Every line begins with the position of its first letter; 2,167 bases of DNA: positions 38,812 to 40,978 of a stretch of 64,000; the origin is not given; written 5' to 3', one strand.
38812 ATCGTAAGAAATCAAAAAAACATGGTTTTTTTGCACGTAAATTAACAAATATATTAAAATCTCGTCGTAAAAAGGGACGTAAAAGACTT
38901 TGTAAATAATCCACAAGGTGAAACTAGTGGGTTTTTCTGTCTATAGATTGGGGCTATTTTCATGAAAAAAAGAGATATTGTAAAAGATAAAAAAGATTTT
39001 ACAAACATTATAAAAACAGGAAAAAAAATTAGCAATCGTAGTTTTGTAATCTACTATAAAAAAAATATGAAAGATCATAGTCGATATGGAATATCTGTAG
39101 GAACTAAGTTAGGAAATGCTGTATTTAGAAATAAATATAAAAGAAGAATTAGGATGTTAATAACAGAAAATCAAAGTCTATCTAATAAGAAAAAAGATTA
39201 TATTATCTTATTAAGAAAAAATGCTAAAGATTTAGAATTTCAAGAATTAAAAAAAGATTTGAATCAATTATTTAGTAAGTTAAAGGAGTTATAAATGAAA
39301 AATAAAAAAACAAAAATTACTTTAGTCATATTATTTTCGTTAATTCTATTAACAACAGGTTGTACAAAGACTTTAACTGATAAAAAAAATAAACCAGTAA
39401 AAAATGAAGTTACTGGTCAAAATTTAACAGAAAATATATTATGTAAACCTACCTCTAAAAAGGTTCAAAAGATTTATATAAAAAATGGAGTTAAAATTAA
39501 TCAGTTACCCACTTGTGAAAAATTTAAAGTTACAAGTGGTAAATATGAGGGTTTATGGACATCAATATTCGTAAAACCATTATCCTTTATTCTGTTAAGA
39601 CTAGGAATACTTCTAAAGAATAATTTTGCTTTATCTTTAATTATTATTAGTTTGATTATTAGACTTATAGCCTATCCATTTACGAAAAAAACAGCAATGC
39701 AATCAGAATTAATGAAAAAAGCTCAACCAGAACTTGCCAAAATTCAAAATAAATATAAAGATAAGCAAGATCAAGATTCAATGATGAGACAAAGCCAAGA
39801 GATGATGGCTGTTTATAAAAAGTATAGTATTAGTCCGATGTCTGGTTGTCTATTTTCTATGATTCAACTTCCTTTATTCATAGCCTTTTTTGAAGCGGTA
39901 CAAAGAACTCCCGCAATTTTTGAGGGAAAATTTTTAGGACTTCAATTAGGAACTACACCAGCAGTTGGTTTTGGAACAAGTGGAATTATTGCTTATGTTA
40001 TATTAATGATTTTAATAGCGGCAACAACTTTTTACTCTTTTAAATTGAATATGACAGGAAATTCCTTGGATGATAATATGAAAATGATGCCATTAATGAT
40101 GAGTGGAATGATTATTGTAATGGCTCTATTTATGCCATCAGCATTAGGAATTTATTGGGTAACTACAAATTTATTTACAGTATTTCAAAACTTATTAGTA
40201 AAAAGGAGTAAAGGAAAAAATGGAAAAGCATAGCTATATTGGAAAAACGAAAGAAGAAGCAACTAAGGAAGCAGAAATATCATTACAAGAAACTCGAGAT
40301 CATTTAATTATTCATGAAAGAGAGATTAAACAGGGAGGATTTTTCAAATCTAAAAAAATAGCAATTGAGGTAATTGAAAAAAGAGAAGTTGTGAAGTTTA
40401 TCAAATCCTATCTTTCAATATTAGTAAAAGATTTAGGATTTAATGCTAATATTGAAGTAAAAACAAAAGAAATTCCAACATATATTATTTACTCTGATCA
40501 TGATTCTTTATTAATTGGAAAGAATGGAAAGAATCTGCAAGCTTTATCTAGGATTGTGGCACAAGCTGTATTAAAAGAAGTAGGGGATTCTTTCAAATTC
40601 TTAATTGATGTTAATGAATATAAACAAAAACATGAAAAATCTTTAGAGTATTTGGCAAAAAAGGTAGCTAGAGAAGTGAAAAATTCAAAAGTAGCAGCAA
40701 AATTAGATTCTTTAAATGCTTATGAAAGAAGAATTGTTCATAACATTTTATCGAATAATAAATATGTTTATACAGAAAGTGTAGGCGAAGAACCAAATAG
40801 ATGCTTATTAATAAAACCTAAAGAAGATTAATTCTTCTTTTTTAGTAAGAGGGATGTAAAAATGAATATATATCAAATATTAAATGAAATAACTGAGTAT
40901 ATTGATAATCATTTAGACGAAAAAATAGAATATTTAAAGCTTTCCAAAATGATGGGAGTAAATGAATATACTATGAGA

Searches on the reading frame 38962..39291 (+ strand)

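Call 18: search_protein_families(library=pfam, proteins=[window:38962-39291:+], max_evalue=0.00001)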
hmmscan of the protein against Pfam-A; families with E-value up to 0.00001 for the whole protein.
window:38962-39291:+ (110 aa): 1 family
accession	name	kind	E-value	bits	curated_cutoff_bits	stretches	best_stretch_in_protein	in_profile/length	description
PF00825.24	Ribonuclease_P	-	7.6e-29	100.4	22.3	1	1-107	1-108/109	Ribonuclease P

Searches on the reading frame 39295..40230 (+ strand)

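Call 18: search_protein_families(library=pfam, proteins=[window:39295-40230:+], max_evalue=0.00001)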
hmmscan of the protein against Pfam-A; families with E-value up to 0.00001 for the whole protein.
window:39295-40230:+ (312 aa): 1 family
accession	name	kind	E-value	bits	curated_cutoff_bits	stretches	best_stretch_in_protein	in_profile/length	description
PF02096.25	60KD_IMP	-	5.4e-41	140.7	35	1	112-304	2-163/163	60Kd inner membrane protein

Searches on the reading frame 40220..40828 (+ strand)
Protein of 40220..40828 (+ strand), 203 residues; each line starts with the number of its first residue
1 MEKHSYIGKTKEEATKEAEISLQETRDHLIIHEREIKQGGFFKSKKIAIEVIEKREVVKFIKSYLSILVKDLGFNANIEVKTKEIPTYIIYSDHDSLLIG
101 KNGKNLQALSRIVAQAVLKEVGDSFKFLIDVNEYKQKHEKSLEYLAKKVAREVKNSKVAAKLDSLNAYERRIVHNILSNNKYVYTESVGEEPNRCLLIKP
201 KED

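Call 18: search_protein_families(library=pfam, proteins=[window:40220-40828:+], max_evalue=0.00001)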
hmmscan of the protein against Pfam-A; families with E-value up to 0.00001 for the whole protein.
window:40220-40828:+ (203 aa): 1 family
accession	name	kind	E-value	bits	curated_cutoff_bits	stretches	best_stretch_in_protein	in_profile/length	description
PF01424.28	R3H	-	4.7e-17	62.2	26.8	1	141-200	2-60/60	R3H domain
